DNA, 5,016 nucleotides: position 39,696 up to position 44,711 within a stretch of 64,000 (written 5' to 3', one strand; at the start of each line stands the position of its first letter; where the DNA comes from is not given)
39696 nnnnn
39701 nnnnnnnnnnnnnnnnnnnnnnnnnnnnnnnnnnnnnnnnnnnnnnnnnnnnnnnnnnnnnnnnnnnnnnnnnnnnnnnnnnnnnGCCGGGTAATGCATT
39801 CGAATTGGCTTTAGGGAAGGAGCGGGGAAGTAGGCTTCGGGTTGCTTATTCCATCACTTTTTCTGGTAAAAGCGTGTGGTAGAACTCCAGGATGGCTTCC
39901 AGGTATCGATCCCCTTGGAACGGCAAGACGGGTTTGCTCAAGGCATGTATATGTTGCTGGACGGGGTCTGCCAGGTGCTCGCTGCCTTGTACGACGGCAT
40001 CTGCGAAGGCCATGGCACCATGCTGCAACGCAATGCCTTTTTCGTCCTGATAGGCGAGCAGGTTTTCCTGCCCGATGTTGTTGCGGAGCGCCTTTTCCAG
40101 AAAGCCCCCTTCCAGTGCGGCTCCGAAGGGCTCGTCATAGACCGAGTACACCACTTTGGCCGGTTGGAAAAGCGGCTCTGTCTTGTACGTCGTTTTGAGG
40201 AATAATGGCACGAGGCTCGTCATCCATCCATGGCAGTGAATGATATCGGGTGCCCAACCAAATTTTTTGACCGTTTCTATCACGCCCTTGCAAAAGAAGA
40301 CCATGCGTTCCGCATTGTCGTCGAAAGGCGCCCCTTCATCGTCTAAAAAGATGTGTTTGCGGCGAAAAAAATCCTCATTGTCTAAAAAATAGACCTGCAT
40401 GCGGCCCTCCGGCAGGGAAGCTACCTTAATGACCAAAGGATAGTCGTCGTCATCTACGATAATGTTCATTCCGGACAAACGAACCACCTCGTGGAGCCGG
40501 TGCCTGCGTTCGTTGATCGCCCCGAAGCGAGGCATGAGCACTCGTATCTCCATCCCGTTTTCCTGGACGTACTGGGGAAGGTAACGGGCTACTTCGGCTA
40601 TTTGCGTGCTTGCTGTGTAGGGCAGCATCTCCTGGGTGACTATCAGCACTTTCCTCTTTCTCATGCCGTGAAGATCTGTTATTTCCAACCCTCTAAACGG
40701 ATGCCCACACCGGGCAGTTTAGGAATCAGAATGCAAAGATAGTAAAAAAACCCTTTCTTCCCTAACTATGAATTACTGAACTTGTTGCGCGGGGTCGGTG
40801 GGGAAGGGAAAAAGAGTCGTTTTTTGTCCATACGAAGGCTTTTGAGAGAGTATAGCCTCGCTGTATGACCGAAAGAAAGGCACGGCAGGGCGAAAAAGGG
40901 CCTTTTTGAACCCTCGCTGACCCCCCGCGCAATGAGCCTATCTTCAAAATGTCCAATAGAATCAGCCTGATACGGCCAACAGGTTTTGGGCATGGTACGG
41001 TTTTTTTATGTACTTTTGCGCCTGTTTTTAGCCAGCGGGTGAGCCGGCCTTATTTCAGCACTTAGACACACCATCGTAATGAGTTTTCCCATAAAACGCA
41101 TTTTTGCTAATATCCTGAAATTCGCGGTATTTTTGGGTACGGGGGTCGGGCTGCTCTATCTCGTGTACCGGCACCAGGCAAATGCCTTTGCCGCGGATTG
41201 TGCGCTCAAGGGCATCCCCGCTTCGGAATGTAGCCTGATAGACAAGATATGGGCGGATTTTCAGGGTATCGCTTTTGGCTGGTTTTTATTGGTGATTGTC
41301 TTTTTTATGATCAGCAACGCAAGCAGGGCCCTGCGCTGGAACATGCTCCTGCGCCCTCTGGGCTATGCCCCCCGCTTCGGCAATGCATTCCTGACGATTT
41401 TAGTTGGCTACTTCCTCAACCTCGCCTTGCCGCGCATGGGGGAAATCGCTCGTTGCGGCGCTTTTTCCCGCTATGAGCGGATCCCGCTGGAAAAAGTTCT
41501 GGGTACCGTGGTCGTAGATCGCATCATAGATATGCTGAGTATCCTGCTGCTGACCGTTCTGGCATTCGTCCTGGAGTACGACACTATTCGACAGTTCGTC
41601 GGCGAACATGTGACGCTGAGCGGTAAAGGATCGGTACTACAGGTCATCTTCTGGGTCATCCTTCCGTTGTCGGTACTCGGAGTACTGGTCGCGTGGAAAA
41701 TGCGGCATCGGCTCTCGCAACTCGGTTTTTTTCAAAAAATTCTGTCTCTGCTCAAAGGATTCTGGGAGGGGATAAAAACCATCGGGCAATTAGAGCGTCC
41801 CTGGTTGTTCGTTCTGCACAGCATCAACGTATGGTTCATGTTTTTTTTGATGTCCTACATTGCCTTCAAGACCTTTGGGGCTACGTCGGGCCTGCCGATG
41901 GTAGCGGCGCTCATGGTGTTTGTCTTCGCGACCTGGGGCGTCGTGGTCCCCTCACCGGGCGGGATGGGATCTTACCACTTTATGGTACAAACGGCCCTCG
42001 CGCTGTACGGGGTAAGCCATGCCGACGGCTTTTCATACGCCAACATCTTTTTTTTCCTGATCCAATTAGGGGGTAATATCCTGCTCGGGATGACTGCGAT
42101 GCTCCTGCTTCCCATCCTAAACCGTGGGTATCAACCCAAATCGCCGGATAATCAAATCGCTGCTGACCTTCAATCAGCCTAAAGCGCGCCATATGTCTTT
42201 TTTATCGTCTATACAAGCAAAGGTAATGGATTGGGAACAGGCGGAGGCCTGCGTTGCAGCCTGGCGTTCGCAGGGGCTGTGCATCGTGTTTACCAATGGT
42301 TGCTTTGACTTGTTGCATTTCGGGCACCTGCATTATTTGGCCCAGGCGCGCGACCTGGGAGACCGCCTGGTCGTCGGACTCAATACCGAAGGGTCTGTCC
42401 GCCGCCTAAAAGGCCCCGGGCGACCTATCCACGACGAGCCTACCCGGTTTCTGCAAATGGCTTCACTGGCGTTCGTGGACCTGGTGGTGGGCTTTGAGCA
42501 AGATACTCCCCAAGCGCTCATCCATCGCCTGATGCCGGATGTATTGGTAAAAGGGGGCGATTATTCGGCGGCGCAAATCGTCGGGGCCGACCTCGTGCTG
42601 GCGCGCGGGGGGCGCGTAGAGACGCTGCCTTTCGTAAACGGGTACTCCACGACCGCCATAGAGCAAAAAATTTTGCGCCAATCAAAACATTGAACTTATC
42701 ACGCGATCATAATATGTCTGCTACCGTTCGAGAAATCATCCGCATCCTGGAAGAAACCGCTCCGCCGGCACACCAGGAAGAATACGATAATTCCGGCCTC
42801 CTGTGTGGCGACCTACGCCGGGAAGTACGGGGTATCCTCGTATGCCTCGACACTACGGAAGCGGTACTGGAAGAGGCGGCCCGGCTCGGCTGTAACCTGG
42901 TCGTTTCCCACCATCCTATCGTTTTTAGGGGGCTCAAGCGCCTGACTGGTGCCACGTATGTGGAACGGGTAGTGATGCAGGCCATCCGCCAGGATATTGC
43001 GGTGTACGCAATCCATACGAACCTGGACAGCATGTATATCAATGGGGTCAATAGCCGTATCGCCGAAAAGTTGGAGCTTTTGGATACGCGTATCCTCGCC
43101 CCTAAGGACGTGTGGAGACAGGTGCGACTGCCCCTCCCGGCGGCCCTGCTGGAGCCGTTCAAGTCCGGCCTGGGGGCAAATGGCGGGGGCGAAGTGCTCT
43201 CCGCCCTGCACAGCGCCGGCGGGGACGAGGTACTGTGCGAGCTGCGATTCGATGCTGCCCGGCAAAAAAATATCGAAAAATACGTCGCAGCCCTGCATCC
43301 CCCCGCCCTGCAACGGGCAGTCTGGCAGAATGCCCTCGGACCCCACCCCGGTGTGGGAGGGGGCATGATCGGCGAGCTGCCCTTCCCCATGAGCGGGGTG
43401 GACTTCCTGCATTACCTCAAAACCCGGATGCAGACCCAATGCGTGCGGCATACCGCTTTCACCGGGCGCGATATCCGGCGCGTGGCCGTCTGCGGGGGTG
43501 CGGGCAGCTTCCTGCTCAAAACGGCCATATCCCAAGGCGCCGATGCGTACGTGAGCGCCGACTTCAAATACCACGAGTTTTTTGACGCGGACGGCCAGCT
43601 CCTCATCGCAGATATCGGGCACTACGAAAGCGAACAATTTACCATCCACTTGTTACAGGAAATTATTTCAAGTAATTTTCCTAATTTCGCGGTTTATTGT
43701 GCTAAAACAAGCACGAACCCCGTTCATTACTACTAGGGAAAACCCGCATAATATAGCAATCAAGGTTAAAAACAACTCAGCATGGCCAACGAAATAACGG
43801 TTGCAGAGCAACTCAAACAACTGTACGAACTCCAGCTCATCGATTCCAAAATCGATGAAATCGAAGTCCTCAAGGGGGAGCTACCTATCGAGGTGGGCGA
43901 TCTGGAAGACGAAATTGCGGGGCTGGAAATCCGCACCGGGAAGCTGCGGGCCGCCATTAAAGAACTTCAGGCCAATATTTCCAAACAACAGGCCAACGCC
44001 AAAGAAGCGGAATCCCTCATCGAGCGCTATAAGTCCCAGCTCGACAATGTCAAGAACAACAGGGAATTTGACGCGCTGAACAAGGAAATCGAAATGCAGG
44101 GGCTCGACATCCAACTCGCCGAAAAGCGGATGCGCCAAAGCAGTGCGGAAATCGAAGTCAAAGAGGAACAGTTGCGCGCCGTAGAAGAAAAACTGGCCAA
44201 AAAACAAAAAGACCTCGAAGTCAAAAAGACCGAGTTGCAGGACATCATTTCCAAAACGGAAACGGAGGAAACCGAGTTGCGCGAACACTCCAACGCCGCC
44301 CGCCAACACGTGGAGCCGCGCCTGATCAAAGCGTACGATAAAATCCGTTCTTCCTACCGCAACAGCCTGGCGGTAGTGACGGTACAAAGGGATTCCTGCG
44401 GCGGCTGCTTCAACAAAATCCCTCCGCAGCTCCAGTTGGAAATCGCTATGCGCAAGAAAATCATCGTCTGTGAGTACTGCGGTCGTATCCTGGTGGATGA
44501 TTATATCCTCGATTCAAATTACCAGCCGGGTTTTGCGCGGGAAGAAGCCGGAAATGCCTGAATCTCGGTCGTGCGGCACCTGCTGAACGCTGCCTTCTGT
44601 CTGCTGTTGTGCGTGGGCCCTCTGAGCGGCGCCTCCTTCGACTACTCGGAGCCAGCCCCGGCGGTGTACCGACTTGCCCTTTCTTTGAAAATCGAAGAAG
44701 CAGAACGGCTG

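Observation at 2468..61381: Dense family of palindromic intergenic repeats bounded by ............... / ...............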

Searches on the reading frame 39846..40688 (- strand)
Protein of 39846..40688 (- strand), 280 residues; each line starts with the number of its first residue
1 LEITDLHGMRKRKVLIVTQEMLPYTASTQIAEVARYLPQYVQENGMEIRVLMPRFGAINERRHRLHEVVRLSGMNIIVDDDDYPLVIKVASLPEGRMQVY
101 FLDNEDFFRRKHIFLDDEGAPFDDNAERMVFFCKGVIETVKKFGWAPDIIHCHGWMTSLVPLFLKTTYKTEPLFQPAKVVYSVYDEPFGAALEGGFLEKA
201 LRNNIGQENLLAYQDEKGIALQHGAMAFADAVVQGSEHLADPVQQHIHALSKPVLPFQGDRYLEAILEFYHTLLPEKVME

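Call 40: search_protein_families(library=pfam, proteins=[window:39846-40688:-])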
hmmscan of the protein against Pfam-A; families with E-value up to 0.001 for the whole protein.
window:39846-40688:- (280 aa): 1 family
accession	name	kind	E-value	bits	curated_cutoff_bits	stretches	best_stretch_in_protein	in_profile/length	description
PF08323.17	Glyco_transf_5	-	4.4e-51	174.3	22.7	1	13-246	1-227/239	Starch synthase catalytic domain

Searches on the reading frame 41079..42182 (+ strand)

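Call 40: search_protein_families(library=pfam, proteins=[window:41079-42182:+])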
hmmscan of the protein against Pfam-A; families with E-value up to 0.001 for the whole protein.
window:41079-42182:+ (367 aa): 1 family
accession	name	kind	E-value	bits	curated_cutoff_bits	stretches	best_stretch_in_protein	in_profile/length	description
PF03706.18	LPG_synthase_TM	-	9.8e-35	120.9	33.4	1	55-327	22-293/302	Lysylphosphatidylglycerol synthase TM region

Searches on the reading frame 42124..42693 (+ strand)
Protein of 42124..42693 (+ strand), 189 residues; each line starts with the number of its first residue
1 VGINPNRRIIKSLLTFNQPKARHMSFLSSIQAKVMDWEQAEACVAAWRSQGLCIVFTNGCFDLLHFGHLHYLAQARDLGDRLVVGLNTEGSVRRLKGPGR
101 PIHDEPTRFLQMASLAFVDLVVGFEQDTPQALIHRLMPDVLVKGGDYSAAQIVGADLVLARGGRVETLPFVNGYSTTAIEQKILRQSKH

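Call 41: search_protein_families(library=pfam, proteins=[window:42124-42693:+])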
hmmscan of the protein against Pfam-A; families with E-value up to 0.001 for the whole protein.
window:42124-42693:+ (189 aa): 1 family
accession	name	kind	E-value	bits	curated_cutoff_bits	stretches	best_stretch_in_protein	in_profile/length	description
PF01467.32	CTP_transf_like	-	5.8e-16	59.4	21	1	56-149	1-92/133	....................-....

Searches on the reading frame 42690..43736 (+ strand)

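Call 41: search_protein_families(library=pfam, proteins=[window:42690-43736:+])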
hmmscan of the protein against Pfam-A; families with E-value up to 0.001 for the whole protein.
window:42690-43736:+ (348 aa): 1 family
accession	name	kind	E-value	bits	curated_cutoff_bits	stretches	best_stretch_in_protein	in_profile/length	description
PF01784.24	DUF34_NIF3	-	3.3e-77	260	23.4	1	12-344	2-256/256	Duf34/NIF3 (NGG1p interacting factor 3)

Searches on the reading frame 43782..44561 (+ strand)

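Call 41: search_protein_families(library=pfam, proteins=[window:43782-44561:+])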
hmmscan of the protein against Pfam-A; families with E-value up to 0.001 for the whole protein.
window:43782-44561:+ (259 aa): 3 families
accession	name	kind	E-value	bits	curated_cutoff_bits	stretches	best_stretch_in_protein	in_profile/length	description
PF02591.20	Zn_ribbon_9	-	1e-13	51.6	29.1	1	205-237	1-33/33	C4-type zinc ribbon domain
PF24481.2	CT398_CC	-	0.00011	22.5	27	1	17-192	1-179/180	CT398-like coiled coil hairpin domain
PF09787.14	Golgin_A5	-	0.00033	20.7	31.7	1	36-180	68-221/305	Golgin subfamily A member 5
